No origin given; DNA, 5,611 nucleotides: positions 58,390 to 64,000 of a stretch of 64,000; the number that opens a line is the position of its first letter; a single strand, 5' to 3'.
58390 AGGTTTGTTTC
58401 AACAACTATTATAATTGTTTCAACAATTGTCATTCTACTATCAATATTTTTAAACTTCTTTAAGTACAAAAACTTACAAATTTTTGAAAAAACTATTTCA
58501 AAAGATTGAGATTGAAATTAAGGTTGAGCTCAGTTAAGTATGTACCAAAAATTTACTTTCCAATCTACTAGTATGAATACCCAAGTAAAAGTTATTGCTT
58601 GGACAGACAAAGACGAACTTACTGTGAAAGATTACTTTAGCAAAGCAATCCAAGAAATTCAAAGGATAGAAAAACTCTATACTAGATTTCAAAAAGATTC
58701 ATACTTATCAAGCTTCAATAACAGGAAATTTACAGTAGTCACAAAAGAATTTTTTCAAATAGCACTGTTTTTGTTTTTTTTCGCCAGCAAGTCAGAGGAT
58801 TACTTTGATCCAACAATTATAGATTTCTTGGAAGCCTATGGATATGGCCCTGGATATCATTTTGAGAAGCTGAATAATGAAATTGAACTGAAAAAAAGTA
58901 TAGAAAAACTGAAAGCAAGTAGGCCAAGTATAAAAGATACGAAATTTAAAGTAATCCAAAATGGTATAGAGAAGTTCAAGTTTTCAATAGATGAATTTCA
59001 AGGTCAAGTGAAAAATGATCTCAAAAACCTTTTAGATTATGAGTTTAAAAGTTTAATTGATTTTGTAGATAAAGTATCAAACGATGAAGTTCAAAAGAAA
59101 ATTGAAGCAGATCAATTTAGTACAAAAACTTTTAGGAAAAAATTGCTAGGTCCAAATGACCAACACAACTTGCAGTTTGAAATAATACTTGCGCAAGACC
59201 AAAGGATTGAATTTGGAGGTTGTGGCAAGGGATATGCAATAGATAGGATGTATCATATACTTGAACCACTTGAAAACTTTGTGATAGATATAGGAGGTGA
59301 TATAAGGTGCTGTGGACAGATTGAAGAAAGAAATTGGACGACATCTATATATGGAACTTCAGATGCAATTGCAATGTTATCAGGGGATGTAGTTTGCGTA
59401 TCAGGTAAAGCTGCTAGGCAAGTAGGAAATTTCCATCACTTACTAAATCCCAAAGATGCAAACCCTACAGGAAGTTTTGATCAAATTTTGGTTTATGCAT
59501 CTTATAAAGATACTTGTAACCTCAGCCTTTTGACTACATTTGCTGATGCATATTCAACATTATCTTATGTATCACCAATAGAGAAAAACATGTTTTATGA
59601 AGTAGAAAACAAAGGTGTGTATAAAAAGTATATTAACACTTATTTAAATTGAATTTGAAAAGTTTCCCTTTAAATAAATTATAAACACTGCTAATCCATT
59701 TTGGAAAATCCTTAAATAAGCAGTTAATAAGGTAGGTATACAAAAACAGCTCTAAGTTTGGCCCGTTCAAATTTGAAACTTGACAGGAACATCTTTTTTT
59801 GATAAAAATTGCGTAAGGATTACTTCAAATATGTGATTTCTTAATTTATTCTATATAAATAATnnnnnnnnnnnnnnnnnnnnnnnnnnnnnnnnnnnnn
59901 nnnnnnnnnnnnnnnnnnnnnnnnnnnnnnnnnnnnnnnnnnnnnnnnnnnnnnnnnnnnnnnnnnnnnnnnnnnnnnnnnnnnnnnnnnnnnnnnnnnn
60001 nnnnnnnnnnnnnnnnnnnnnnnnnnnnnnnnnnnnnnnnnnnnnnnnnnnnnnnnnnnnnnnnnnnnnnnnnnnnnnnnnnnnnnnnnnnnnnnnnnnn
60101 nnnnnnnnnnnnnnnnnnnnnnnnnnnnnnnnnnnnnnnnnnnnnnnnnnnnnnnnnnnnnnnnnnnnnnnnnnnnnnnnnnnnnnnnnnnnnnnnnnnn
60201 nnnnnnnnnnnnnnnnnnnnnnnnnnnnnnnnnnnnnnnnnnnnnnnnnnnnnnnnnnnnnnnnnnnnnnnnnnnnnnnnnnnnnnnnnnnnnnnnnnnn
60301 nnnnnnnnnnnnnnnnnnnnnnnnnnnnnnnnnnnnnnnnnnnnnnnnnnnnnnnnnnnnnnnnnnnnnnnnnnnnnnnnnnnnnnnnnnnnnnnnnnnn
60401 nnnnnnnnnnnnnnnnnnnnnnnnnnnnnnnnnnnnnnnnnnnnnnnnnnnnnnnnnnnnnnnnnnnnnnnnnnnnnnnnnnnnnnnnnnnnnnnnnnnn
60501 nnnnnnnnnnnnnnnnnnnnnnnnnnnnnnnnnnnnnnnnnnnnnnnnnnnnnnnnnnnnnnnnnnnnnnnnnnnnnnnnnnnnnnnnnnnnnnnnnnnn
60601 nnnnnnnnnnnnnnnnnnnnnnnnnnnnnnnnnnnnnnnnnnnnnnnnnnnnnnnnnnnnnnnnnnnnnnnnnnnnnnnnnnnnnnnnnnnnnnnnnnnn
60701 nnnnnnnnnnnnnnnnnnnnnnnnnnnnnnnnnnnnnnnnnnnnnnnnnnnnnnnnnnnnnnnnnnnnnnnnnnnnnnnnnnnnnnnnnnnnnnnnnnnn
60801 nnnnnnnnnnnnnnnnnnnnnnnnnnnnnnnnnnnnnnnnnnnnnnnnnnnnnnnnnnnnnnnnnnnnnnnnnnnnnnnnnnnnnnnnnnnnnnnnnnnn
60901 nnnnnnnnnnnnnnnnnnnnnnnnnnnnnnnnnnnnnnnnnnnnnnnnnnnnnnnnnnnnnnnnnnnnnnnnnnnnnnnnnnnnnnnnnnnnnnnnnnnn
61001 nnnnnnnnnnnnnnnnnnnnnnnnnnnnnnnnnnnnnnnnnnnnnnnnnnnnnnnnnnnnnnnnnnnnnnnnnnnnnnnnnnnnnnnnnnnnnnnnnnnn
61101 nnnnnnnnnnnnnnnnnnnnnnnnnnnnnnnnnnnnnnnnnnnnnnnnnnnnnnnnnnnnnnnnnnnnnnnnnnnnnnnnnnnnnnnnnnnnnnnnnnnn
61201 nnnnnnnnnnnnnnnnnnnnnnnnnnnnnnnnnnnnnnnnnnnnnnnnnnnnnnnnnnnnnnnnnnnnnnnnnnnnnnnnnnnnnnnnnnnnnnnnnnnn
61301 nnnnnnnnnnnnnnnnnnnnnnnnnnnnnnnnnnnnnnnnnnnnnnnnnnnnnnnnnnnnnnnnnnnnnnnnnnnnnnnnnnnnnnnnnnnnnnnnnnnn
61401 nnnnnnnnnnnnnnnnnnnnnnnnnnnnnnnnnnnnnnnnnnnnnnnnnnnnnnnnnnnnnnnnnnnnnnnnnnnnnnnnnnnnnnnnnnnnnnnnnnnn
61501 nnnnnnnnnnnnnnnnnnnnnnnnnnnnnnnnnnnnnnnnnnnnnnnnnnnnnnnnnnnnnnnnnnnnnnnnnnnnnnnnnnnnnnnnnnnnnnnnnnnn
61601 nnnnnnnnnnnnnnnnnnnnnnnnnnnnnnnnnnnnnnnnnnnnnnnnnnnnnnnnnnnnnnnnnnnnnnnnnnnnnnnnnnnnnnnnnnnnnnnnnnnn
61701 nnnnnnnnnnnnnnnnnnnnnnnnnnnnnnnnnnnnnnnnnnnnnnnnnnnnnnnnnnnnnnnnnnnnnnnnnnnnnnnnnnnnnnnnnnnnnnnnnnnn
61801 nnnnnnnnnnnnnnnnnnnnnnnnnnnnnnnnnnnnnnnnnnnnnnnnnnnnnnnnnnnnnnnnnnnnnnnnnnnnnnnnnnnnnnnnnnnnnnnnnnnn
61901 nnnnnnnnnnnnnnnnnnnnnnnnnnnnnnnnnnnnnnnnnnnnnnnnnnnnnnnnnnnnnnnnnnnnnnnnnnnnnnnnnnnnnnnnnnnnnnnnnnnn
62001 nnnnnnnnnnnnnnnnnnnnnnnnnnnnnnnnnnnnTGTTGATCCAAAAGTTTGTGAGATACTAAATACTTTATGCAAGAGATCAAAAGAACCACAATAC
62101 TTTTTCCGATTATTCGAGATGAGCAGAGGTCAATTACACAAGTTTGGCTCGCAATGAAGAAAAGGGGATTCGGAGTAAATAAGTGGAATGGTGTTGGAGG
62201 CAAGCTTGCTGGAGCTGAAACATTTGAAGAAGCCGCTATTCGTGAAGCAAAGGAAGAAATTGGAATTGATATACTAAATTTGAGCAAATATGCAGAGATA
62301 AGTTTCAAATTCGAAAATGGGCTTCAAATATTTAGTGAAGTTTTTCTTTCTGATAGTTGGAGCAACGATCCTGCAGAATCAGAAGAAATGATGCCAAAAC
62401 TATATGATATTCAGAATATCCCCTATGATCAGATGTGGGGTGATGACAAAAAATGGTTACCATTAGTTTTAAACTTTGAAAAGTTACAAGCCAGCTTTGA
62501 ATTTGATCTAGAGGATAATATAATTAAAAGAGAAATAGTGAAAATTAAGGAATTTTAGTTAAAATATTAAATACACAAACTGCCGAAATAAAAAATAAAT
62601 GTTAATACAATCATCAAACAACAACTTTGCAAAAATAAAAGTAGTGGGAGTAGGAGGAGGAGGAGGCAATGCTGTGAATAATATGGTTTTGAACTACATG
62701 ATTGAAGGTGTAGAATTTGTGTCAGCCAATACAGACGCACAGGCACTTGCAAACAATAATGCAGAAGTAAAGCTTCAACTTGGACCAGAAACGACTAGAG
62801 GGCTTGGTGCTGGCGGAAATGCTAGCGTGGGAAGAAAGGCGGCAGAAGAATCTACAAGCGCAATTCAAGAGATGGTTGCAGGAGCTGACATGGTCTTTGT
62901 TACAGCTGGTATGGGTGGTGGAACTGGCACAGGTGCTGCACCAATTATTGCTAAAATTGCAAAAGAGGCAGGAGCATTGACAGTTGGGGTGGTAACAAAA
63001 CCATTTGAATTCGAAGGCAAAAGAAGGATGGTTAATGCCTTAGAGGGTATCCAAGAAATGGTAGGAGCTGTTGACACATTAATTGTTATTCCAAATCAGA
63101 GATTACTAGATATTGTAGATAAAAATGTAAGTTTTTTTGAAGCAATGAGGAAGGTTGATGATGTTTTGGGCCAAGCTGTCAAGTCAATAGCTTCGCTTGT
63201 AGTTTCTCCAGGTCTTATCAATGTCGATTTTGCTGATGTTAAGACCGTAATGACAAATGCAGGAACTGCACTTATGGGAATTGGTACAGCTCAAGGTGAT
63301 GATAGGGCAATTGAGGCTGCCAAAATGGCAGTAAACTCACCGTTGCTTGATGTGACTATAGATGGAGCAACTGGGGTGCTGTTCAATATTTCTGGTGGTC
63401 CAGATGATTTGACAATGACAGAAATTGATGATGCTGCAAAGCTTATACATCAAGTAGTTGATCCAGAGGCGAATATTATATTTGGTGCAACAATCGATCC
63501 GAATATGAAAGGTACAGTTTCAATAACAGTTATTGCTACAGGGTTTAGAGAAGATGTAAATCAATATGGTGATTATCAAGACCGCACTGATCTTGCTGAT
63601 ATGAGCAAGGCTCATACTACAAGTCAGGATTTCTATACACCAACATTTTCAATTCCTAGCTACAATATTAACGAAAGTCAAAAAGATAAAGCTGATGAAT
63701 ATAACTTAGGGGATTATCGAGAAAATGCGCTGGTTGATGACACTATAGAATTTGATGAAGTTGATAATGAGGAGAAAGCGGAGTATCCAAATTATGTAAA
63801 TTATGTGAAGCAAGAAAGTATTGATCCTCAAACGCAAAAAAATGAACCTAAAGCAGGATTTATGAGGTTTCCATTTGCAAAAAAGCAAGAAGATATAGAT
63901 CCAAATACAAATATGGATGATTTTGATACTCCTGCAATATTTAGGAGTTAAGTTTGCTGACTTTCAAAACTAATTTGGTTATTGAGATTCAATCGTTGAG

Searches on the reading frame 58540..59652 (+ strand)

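Call 50: search_protein_families(library=pfam, proteins=[window:58540-59652:+], max_evalue=0.0001)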
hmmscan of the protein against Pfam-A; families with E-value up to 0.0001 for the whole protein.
window:58540-59652:+ (370 aa): 1 family
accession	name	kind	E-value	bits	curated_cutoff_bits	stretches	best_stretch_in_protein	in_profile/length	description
PF02424.20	ApbE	-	2.3e-31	109.7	25.6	2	199-351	99-252/266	ApbE family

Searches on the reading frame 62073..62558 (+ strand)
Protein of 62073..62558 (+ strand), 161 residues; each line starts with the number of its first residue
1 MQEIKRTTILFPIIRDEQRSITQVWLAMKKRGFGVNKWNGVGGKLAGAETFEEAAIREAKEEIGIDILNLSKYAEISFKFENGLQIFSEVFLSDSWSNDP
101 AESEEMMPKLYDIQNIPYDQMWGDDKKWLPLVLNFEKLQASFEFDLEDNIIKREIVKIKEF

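Call 89: search_protein_families(library=pfam, proteins=[window:62073-62558:+], max_evalue=0.001)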
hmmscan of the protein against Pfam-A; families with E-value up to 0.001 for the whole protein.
window:62073-62558:+ (161 aa): 1 family
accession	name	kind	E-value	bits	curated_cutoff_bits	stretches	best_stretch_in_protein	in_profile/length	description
PF00293.34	NUDIX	-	1.4e-11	45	21.1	1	12-130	9-132/134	NUDIX domain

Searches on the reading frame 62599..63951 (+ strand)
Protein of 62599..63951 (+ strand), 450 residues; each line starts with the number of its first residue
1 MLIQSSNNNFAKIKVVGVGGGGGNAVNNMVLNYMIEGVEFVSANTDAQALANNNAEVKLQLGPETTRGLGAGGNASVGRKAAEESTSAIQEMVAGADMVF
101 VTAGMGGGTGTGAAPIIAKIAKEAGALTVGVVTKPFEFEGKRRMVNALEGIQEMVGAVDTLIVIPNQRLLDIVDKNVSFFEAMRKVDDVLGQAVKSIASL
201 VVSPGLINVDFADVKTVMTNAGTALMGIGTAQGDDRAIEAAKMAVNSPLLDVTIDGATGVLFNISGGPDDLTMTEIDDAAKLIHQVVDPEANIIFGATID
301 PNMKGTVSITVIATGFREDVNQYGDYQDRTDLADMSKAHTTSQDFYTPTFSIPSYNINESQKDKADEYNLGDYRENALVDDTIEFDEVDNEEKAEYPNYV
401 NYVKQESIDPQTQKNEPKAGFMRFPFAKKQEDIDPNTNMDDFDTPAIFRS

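Call 50: search_protein_families(library=pfam, proteins=[window:62599-63951:+], max_evalue=0.0001)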
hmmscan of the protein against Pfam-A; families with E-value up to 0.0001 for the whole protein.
window:62599-63951:+ (450 aa): 2 families
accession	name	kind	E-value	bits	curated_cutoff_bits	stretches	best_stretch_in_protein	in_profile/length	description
PF00091.31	Tubulin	-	9.5e-51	173.2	33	1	12-174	1-190/190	Tubulin/FtsZ family, GTPase domain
PF12327.13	FtsZ_C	-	1.6e-34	118.5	27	1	222-316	1-94/95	FtsZ family, C-terminal domain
